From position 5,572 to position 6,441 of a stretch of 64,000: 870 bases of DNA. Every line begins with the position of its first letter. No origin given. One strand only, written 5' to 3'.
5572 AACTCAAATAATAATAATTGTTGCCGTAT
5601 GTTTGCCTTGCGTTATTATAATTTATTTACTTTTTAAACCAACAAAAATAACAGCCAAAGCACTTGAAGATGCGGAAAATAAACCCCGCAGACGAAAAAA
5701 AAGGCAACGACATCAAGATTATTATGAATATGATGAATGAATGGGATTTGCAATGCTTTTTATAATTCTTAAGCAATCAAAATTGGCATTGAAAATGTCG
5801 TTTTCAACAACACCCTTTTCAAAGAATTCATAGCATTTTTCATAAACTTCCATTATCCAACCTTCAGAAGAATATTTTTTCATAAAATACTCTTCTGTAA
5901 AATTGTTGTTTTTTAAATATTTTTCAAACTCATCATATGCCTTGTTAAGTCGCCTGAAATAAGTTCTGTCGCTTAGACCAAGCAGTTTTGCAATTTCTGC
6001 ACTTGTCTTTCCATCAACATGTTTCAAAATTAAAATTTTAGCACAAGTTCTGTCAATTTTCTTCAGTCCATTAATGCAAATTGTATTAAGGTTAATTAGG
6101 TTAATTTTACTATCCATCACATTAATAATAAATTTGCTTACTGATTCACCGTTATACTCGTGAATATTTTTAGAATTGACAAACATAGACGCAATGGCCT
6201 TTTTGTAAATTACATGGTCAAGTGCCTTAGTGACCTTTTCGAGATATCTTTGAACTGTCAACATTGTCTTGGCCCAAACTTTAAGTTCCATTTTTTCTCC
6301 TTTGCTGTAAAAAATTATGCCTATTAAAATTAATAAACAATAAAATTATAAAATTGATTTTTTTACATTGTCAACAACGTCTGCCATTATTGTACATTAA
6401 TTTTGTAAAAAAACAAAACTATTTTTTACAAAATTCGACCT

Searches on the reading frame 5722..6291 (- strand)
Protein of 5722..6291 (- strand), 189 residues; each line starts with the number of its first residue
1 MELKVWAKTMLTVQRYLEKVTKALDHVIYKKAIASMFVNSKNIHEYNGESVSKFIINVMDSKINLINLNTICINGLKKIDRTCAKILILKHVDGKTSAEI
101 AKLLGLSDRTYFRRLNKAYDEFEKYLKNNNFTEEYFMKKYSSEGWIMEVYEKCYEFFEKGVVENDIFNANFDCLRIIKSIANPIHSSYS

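Call 12: search_protein_families(library=pfam, proteins=[window:5722-6291:-])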
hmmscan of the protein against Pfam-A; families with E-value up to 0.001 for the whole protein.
window:5722-6291:- (189 aa): 4 families
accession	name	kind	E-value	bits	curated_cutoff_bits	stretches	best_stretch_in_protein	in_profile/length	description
PF08281.18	Sigma70_r4_2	-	2e-07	31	25.7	1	83-118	15-50/54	Sigma-70, region 4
PF13384.12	HTH_23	-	0.00014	22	24.6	1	84-116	6-39/50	Homeodomain-like domain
PF07638.17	Sigma70_ECF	-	0.00042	20.7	21.1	1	60-121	118-178/185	ECF sigma factor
PF13022.12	HTH_Tnp_1_2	-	0.00046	20.7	27.9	1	76-143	8-70/122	Helix-turn-helix of insertion element transposase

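Call 25: search_protein_families(library=ncbifam, proteins=[window:5722-6291:-], max_evalue=0.01)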
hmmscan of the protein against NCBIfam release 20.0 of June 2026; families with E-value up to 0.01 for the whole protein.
window:5722-6291:- (189 aa): 11 families
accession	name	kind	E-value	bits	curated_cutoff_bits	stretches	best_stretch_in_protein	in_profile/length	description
NF040705.1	sigma_mbnA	exception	1.3e-07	31.5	350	1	74-125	106-157/272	methanobactin precursor domain-containing sigma factor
TIGR02985.1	Sig70_bacteroi1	subfamily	6e-06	26.6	126.4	1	56-125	92-161/162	RNA polymerase sigma-70 factor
TIGR02937.1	sigma70-ECF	superfamily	1.8e-05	24.4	42.9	1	76-126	115-165/165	sigma-70 family RNA polymerase sigma factor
TIGR02999.1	Sig-70_X6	subfamily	0.00023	21.1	126.15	1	60-122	117-178/183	ECF-type sigma factor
NF007216.0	PRK09638.1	equivalog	0.00068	19.4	194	1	72-129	120-177/180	RNA polymerase sigma factor SigY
NF004052.0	PRK05572.1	subfamily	0.0013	18.3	311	1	27-112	152-236/252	SigF/SigG family RNA polymerase sporulation sigma factor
TIGR02885.1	spore_sigF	equivalog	0.0017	18.2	321.45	0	39-113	143-218/231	RNA polymerase sporulation sigma factor SigF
NF009170.0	PRK12517.1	subfamily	0.0024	17.3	197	0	76-131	126-181/188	RNA polymerase sigma factor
TIGR03879.1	near_KaiC_dom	domain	0.0036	17.7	65.1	1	83-152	24-87/91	probable regulatory domain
TIGR02980.1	SigBFG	subfamily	0.004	16.9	234.35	1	55-123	155-223/227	SigB/SigF/SigG family RNA polymerase sigma factor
NF009184.0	PRK12532.1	equivalog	0.0079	16.1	276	1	68-134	126-192/195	RNA polymerase sigma factor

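Call 26: search_solved_structures(query=window:5722-6291:-, max_evalue=1)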
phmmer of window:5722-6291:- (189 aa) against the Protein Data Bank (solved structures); distinct sequences matched with E-value up to 1: 10.
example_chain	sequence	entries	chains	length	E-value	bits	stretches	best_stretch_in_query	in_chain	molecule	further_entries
8vd6_A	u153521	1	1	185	0.00021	24.2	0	93-107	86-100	CAP REPEAT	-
7r3g_B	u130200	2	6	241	0.043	16.7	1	91-120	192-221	Regulatory protein RhlR | PROSS optimized variant of RhlR with 75 mutations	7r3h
5e4r_A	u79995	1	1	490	0.14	15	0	22-59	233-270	Ketol-acid reductoisomerase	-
9whw_B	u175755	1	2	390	0.46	13.4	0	70-112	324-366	N-methyltransferase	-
8j07_j4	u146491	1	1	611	0.54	13.1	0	81-160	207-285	Cilia- and flagella-associated protein 100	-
6qwf_A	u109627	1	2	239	0.74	12.7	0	63-102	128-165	Listeriolysin positive regulatory factor A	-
6eut_A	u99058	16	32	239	0.81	12.6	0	63-102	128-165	Listeriolysin regulatory protein | Listeriolysin positive regulatory factor A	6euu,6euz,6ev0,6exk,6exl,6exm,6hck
5lek_A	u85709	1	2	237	0.82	12.5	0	63-102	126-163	Listeriolysin regulatory protein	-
6qw2_A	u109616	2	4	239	0.83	12.5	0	63-102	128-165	Listeriolysin positive regulatory factor A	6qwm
5f1r_A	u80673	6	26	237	0.99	12.3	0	63-102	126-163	Listeriolysin regulatory protein | Listeriolysin positive regulatory factor A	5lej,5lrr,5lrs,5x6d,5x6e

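Call 27: find_homologous_proteins(query=window:5722-6291:-, max_evalue=0.001)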
Query window:5722-6291:- (189 aa): 28 proteins with E <= 0.001 among 115 candidates.
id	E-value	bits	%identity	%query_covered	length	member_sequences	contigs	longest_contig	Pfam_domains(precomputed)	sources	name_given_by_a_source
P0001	6.7e-118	409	99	100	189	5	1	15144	PF08281.19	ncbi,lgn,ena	-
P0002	6.9e-100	350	83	100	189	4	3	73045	PF08281.19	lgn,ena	-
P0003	1.4e-98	346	82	100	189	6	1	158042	PF08281.19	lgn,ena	-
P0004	3.1e-69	250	63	100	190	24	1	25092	PF08281.19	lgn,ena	-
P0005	4.2e-67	243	60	100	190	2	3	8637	PF08281.19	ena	-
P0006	2.3e-66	241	62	100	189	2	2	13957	-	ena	-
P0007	3.1e-66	240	61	100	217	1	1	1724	-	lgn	-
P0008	4.0e-66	240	60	100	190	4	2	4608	PF08281.19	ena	-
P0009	7.7e-65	236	61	100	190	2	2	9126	-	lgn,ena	-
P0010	1.5e-64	235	62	100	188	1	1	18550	-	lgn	-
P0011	1.3e-63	232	61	100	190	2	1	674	-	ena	-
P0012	2.6e-63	231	60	100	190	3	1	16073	-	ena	-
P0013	9.9e-63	229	60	100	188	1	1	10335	-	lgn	-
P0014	1.1e-62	229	59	100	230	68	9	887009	-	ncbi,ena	-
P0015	6.5e-61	223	61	100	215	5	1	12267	PF08281.19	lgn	-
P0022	1.7e-56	209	54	100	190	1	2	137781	PF08281.19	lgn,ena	-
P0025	3.1e-51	192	61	79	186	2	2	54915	-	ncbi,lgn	-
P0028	2.0e-6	46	27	95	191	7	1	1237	-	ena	-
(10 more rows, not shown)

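Call 29: find_related_loci(query=A1, collection=metagenome_contigs, flank=4000)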
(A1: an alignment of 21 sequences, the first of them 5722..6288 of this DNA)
Query A1 (188 aa) in metagenome_contigs; peptide patterns used: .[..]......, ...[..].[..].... (x = any residue, [..] = any of these).
600 stretches matched a pattern (row limit reached: there are more); 4 encode a relative of the query (tblastn E <= 1e-3); 4 distinct loci.
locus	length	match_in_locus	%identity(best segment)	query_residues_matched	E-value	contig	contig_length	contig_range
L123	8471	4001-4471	66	1-157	7e-68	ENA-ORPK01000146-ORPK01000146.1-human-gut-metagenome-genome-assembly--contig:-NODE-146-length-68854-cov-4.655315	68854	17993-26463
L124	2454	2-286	100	94-188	4e-62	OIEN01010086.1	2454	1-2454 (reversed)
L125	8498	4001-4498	49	2-167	2e-50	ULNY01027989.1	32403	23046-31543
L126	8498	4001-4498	45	2-167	2e-46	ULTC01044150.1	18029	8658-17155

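Call 40: find_encoding_contigs(protein=P0014, flank=10000, max_places=3)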
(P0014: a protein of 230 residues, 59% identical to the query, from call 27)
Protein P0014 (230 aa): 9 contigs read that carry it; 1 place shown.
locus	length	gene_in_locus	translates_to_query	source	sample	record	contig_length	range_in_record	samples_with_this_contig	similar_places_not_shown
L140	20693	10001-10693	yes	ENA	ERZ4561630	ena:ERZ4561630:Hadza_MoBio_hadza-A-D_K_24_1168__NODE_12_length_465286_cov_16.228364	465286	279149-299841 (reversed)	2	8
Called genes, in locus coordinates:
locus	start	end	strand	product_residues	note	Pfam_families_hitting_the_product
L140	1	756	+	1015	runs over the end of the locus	PF21445:ADDB_N, PF12705:PDDEXK_1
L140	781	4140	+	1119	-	PF00580:UvrD-helicase, PF01443:Viral_helicase1 (faint), PF13245:AAA_19, PF13361:UvrD_C, PF13538:UvrD_C_2 (faint), PF12705:PDDEXK_1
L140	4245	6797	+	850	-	PF02178:AT_hook (faint)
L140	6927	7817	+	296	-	-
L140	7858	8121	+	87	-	-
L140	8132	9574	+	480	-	PF00772:DnaB, PF13481:AAA_25, PF03796:DnaB_C, PF06745:ATPase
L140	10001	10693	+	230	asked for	-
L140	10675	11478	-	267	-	-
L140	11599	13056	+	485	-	PF03237:Terminase_6N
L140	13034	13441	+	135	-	-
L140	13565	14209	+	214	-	PF00005:ABC_tran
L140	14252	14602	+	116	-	PF13556:HTH_30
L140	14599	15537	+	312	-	-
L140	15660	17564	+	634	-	PF00753:Lactamase_B, PF12706:Lactamase_B_2, PF22505:RNase_J_b_CASP, PF07521:RMMBL, PF17770:RNase_J_C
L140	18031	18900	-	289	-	PF13306:LRR_5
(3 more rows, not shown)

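Call 41: find_encoding_contigs(protein=P0022, flank=10000, max_places=2)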
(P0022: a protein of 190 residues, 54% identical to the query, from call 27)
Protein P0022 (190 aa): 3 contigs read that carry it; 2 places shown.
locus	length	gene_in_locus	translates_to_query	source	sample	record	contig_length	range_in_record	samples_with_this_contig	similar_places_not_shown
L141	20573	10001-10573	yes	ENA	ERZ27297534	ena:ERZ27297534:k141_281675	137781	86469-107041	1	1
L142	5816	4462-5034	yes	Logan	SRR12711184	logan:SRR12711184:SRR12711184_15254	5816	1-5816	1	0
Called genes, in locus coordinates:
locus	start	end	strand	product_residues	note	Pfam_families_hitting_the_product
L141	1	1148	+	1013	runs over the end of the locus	PF21445:ADDB_N, PF12705:PDDEXK_1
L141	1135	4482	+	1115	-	PF00580:UvrD-helicase, PF01443:Viral_helicase1 (faint), PF13245:AAA_19, PF13087:AAA_12 (faint), PF13361:UvrD_C, PF13538:UvrD_C_2 (faint), PF12705:PDDEXK_1 (weak)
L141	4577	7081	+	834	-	PF02178:AT_hook (faint)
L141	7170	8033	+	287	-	-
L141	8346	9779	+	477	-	PF00772:DnaB, PF13481:AAA_25, PF03796:DnaB_C, PF06745:ATPase (weak)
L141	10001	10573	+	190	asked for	PF08281:Sigma70_r4_2 (faint)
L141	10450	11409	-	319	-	-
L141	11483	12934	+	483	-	PF03237:Terminase_6N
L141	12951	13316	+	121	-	-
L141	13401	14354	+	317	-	-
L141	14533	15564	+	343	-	-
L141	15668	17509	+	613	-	-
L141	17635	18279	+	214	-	PF00005:ABC_tran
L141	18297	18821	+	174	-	PF13556:HTH_30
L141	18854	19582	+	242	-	-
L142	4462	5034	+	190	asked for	PF08281:Sigma70_r4_2 (faint)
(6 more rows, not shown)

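Call 42: find_encoding_contigs(protein=P0004, flank=10000, max_places=2)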
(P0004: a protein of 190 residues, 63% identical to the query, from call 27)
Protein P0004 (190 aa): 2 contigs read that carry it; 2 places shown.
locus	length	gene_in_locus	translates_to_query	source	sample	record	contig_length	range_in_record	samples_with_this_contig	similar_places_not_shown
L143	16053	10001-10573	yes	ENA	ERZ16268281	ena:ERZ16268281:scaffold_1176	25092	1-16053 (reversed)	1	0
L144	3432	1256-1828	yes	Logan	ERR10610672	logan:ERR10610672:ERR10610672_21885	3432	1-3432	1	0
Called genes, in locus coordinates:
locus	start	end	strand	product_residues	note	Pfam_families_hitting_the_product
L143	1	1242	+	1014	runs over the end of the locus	PF12705:PDDEXK_1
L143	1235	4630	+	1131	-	PF00580:UvrD-helicase, PF01443:Viral_helicase1 (faint), PF13245:AAA_19, PF13087:AAA_12 (faint), PF13361:UvrD_C, PF13538:UvrD_C_2 (faint)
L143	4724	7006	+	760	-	-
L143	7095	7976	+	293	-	-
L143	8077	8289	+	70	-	-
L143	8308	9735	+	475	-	PF00772:DnaB, PF13481:AAA_25, PF03796:DnaB_C, PF06745:ATPase (weak)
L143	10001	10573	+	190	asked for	PF08281:Sigma70_r4_2 (weak)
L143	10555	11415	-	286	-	-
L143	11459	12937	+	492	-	PF03237:Terminase_6N, PF17289:Terminase_6C (weak)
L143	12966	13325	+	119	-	-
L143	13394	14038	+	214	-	PF00005:ABC_tran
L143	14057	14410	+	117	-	PF13556:HTH_30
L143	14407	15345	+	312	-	-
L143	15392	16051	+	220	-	?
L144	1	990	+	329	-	?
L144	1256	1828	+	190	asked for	PF08281:Sigma70_r4_2 (weak)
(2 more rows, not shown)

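Call 43: search_protein_families(library=phrogs, proteins=[window:5722-6291:-], max_evalue=0.001)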
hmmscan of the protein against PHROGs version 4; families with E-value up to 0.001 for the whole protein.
window:5722-6291:- (189 aa): 4 families
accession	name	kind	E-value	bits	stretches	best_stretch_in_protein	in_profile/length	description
phrog_248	-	transcription regulation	8.1e-07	30.3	1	31-131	47-142/161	transcriptional activator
phrog_36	-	transcription regulation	1.4e-06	29.1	1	62-138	123-201/220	transcriptional regulator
phrog_1740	-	transcription regulation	2.3e-06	27.4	1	76-135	166-225/567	RNA polymerase sigma factor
phrog_79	-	transcription regulation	0.00023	21.9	1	72-136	82-147/156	anti-termination protein Q-like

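Call 47: find_related_loci(query=A1, collection=viral_contigs, flank=5000)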
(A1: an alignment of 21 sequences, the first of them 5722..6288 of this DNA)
Query A1 (188 aa) in viral_contigs; peptide patterns used: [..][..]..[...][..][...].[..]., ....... (x = any residue, [..] = any of these).
192 stretches matched a pattern, but none encodes a relative of the query by tblastn (E <= 1e-3).

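Call 48: predict_structure(alignment_id=A1)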
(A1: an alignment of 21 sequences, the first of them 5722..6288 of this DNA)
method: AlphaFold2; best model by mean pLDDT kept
length: 188 residues; sequences in the alignment: 21
mean_pLDDT: 75.1   pTM: 0.68
mean pLDDT of the five models: 75.1, 75.1, 73.7, 72.4, 55.4
residues with pLDDT >= 90: 33; 70-90: 103; 50-70: 33; < 50: 19
segments of 3 or more residues with pLDDT < 50: 38-42, 166-169, 181-188
pLDDT, mean of each block of 10 residues (from residue 1): 80 76 74 60 56 77 87 90 87 83 91 90 91 86 77 72 50 54 38
secondary structure, 60 per line:
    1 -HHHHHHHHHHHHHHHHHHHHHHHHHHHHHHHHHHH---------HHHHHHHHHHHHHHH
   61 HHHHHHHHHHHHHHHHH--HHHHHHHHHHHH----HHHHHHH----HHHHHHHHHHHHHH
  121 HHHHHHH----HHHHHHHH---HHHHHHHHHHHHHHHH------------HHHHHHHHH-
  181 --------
elements in order: H2-36 H46-77 H80-91 H96-102 H107-127 H132-139 H143-158 H171-179

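Call 54: fold_search(model_id=the predicted structure, library=pdb)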
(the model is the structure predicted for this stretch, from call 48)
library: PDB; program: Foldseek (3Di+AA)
matches with E <= 10: 287; with E <= 0.001: 0
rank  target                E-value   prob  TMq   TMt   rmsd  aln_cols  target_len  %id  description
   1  5wuq_B                8.1e-02  0.99  0.31  0.37  18.0       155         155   17  Crystal structure of SigW in complex with its anti-sigma RsiW, a zinc binding form (released 2017-03-29)
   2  5wuq_A                8.1e-02  0.99  0.30  0.35  17.8       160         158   17  Crystal structure of SigW in complex with its anti-sigma RsiW, a zinc binding form (released 2017-03-29)
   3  5wur_A                8.9e-02  0.99  0.31  0.36  17.6       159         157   18  Crystal structure of SigW in complex with its anti-sigma RsiW, an oxdized form (released 2017-03-29)
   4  3hug_K                1.6e-01  1.00  0.32  0.83   1.1        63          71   21  Crystal structure of Mycobacterium tuberculosis anti-sigma factor RslA in complex with -35 promoter binding domain of  (released 2010-03-02)
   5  3hug_G                1.6e-01  1.00  0.35  0.84   1.7        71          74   20  Crystal structure of Mycobacterium tuberculosis anti-sigma factor RslA in complex with -35 promoter binding domain of  (released 2010-03-02)
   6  3hug_C                1.7e-01  1.00  0.31  0.74   4.4        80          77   18  Crystal structure of Mycobacterium tuberculosis anti-sigma factor RslA in complex with -35 promoter binding domain of  (released 2010-03-02)
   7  3hug_A                1.7e-01  1.00  0.31  0.72   7.4        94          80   15  Crystal structure of Mycobacterium tuberculosis anti-sigma factor RslA in complex with -35 promoter binding domain of  (released 2010-03-02)
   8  3hug_E                1.9e-01  1.00  0.31  0.77   4.2        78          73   18  Crystal structure of Mycobacterium tuberculosis anti-sigma factor RslA in complex with -35 promoter binding domain of  (released 2010-03-02)
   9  1s7o_B                2.0e-01  0.97  0.28  0.49  11.2       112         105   14  Crystal structure of putative DNA binding protein SP_1288 from Streptococcus pygenes (released 2004-06-29)
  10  6dv9_F                2.4e-01  0.99  0.36  0.38  21.8       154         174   13  Crystal structure of Mycobacterium tuberculosis transcription initiation complex(ECF sigma factor L) containing 5nt RN (released 2019-02-20)
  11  1or7_B                2.5e-01  0.96  0.31  0.35  12.2       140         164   16  Crystal Structure of Escherichia coli sigmaE with the Cytoplasmic Domain of its Anti-sigma RseA (released 2003-04-15)
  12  4cxf_A                2.6e-01  0.96  0.31  0.36  15.9       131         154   15  Structure of CnrH in complex with the cytosolic domain of CnrY (released 2014-04-30)
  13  8jzt_E                2.9e-01  1.00  0.30  0.77   1.2        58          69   22  The sigF and anti-sigma factor complex (released 2024-10-16)
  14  2h27_D                3.0e-01  1.00  0.31  0.77   1.8        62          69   18  Crystal Structure of Escherichia coli SigmaE Region 4 Bound to its-35 Element DNA (released 2006-08-22)
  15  3vep_A                3.3e-01  1.00  0.28  0.72   0.9        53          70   21  Crystal structure of SigD4 in complex with its negative regulator RsdA (released 2013-02-13)
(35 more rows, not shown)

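Call 63: search_dna_similar(query=window:5722-6291:-, collection=phages, mode=protein, max_evalue=0.01, max_rows=25)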
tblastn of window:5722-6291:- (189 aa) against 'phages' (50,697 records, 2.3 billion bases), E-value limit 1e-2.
No match.

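Call 69: find_encoding_contigs(protein=P0028, flank=3000, max_places=3)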
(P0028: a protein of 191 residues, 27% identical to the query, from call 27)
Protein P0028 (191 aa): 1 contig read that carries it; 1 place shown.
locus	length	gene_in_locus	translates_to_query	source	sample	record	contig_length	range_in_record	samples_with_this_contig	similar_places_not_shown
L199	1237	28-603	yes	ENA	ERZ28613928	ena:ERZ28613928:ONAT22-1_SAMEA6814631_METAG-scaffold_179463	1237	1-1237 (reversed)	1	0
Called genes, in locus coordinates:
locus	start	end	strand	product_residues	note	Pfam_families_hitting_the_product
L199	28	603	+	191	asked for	-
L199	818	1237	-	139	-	?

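Call 70: find_encoding_contigs(protein=P0025, flank=6000, max_places=2)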
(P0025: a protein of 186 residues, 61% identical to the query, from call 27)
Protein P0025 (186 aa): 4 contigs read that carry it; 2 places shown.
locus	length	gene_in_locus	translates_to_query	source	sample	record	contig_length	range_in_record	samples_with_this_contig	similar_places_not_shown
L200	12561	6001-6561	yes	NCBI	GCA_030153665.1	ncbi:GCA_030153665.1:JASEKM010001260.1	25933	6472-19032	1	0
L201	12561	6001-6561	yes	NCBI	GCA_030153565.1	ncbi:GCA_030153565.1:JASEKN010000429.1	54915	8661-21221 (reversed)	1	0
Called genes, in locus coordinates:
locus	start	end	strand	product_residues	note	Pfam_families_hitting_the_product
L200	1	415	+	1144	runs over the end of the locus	PF00580:UvrD-helicase, PF01443:Viral_helicase1 (faint), PF13245:AAA_19, PF13087:AAA_12 (faint), PF13361:UvrD_C, PF13538:UvrD_C_2 (faint), PF12705:PDDEXK_1 (weak)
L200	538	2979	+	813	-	PF02178:AT_hook (faint)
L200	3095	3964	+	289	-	-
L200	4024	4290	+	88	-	-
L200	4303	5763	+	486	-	PF00772:DnaB, PF13481:AAA_25, PF03796:DnaB_C, PF06745:ATPase (faint)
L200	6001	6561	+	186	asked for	-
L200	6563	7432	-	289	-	-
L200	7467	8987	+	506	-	PF03237:Terminase_6N, PF17289:Terminase_6C (faint)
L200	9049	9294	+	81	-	-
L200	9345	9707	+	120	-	-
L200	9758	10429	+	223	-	PF00005:ABC_tran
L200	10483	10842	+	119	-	PF13556:HTH_30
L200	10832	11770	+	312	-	-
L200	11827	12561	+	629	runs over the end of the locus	PF00753:Lactamase_B, PF23023:Anti-Pycsar_Apyc1 (faint), PF12706:Lactamase_B_2, PF22505:RNase_J_b_CASP, PF07521:RMMBL, PF17770:RNase_J_C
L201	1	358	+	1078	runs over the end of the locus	PF00580:UvrD-helicase, PF13245:AAA_19, PF01443:Viral_helicase1 (faint), PF13087:AAA_12 (faint), PF13361:UvrD_C, PF13538:UvrD_C_2 (faint), PF12705:PDDEXK_1 (weak)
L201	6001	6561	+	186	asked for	-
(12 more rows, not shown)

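Call 81: list_cluster_members(proteins=[P0001, P0029, P0032, P0014])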
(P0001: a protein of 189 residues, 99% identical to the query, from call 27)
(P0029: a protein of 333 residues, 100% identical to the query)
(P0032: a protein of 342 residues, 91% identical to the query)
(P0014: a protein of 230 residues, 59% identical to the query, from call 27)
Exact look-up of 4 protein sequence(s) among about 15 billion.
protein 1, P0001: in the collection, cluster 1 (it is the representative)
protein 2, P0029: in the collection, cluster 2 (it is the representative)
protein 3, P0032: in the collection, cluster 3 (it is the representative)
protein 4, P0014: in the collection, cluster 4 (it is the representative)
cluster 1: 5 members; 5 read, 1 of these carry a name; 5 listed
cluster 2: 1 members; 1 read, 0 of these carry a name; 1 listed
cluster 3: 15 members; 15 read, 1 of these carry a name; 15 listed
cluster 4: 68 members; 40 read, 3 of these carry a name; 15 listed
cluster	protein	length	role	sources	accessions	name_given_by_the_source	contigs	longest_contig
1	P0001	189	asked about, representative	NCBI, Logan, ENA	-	-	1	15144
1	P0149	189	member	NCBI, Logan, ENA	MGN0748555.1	MAG: sigma factor-like helix-turn-helix DNA-binding protein [Christensenellales bacterium]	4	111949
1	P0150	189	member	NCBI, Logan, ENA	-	-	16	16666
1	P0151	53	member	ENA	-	-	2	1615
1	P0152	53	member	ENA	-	-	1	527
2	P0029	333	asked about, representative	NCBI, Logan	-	-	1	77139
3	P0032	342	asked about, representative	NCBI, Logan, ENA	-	-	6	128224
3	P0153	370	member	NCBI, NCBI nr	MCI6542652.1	MAG: peptide chain release factor 2 [Firmicutes bacterium] | peptide chain release factor 2 [Bacillota bacterium]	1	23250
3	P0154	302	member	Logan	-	-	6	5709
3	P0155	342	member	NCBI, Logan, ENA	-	-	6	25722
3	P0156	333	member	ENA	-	-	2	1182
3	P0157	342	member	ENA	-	-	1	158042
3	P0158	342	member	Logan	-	-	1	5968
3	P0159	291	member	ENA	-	-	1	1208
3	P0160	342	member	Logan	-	-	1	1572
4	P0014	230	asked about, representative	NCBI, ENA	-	-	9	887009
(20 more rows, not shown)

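Call 87: find_encoding_contigs(protein=P0003, flank=1500, max_places=2)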
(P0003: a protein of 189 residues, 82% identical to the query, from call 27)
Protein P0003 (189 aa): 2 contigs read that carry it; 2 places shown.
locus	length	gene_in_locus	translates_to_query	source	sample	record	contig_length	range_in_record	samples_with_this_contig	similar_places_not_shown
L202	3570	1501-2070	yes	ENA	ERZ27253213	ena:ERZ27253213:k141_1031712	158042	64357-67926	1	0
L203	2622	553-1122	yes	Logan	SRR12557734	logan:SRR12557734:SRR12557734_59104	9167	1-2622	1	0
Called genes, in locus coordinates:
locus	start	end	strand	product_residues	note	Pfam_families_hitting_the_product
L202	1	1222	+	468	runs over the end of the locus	PF00772:DnaB, PF03796:DnaB_C, PF06745:ATPase (weak), PF13481:AAA_25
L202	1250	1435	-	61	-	-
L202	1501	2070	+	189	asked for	PF08281:Sigma70_r4_2 (faint)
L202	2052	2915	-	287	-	-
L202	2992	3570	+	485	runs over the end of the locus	PF03237:Terminase_6N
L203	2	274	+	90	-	?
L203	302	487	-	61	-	-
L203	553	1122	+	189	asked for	PF08281:Sigma70_r4_2 (faint)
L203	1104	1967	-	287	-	-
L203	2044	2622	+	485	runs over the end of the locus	PF03237:Terminase_6N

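Call 88: search_protein_representatives(alignment_id=A1)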
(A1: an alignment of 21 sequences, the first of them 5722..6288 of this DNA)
Query: 21 sequences, 189 profile positions. Proteins with E-value up to 0.001 (for the whole library): 643; up to 1e-10: 325; up to 1e-30: 32. The best 150 are listed.
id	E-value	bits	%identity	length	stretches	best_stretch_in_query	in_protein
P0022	2.2e-88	311.1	-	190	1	1-189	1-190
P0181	2.7e-65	235.8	-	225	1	1-183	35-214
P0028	2.8e-51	190.1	-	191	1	1-183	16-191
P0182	3.9e-43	163.6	-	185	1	1-179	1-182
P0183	6.5e-41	156.3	-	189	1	1-188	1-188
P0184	6.3e-38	146.6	-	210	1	5-180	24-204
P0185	2.0e-37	144.9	-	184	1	5-183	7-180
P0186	3.5e-37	144.2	-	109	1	85-189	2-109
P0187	7.0e-36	139.9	-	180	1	5-156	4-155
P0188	9.1e-36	139.5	-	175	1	3-161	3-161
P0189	1.1e-35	139.3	-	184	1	5-184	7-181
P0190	1.8e-34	135.3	-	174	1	1-172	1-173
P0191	2.0e-34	135.2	-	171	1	4-157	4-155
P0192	4.3e-34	134.1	-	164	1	3-153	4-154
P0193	2.5e-33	131.6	-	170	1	2-154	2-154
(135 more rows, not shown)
